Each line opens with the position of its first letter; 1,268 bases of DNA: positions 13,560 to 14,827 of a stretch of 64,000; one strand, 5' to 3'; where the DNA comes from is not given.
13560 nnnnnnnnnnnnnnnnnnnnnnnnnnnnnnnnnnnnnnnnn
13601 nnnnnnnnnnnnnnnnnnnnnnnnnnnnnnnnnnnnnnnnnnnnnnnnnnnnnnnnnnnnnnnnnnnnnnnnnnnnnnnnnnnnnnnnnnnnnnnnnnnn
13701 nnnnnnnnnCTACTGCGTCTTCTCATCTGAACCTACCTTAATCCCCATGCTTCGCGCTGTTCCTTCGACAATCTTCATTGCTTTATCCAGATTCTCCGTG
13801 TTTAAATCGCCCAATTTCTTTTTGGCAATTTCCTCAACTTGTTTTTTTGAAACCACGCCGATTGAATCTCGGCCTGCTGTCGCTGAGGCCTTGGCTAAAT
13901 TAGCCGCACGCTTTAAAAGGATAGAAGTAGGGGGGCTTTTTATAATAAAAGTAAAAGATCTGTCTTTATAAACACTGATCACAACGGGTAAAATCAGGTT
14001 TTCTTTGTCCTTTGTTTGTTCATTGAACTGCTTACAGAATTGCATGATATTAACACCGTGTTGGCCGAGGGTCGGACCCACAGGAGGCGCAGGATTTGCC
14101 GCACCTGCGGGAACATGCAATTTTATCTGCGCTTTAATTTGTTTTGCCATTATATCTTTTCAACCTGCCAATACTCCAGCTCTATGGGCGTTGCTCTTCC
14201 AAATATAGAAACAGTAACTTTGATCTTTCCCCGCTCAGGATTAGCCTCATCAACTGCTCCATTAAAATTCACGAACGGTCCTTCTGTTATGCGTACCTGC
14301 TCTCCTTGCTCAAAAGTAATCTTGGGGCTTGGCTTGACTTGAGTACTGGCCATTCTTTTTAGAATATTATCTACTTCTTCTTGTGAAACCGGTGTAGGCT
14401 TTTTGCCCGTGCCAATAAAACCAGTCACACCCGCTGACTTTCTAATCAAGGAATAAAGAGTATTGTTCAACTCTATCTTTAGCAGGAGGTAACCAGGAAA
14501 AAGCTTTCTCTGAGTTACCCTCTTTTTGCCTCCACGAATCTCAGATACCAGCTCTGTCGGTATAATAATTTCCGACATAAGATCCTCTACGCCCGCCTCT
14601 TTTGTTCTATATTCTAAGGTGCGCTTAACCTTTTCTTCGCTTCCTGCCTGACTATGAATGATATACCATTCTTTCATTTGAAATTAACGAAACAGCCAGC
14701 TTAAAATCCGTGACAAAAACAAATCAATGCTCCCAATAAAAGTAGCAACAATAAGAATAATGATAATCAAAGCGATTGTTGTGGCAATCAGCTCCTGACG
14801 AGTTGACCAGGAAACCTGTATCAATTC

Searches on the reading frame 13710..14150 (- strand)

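Call 6: search_protein_families(library=ncbifam, proteins=[window:13710-14150:-])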
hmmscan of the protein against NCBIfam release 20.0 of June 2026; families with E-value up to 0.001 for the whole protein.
window:13710-14150:- (146 aa): 3 families
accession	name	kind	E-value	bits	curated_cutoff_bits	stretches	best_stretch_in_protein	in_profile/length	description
TIGR01632.1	L11_bact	equivalog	1.9e-58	196.4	141.85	1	3-139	1-138/140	50S ribosomal protein L11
NF011111.0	PRK14539.1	equivalog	2.5e-35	122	310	1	2-139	3-136/196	50S ribosomal protein L11/unknown domain fusion protein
NF002232.0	PRK01143.1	equivalog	1.7e-31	109.5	162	1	6-142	3-140/164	50S ribosomal protein L11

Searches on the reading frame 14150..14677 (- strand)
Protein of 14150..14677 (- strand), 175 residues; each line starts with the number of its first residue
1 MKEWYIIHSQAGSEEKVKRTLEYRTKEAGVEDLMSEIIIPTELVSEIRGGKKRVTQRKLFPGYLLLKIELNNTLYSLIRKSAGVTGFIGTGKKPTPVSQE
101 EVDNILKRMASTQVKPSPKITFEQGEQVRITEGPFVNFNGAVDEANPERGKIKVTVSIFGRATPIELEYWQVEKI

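Call 6: search_protein_families(library=ncbifam, proteins=[window:14150-14677:-])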
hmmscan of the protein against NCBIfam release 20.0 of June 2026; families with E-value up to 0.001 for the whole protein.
window:14150-14677:- (175 aa): 6 families
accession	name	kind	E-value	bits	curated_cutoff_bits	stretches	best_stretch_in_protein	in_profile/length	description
TIGR00922.1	nusG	equivalog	6.6e-65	218.1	135.7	1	4-175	1-172/172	transcription termination/antitermination protein NusG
TIGR01956.2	NusG_myco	equivalog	1.9e-28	99.7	150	1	3-175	2-239/239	transcription termination/antitermination protein NusG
NF033641.1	antiterm_LoaP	exception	3.3e-27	95.6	125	1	4-169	1-161/166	antiterminator LoaP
TIGR01955.1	RfaH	equivalog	1.3e-19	70.8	144.5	1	4-169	1-155/159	transcription/translation regulatory transformer protein RfaH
NF006534.0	PRK09014.1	equivalog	1e-15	58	124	1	1-149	1-137/162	transcription/translation regulatory transformer protein RfaH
NF033644.1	antiterm_UpxY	subfamily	3.5e-13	49.9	100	1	4-158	1-148/164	UpxY family transcription antiterminator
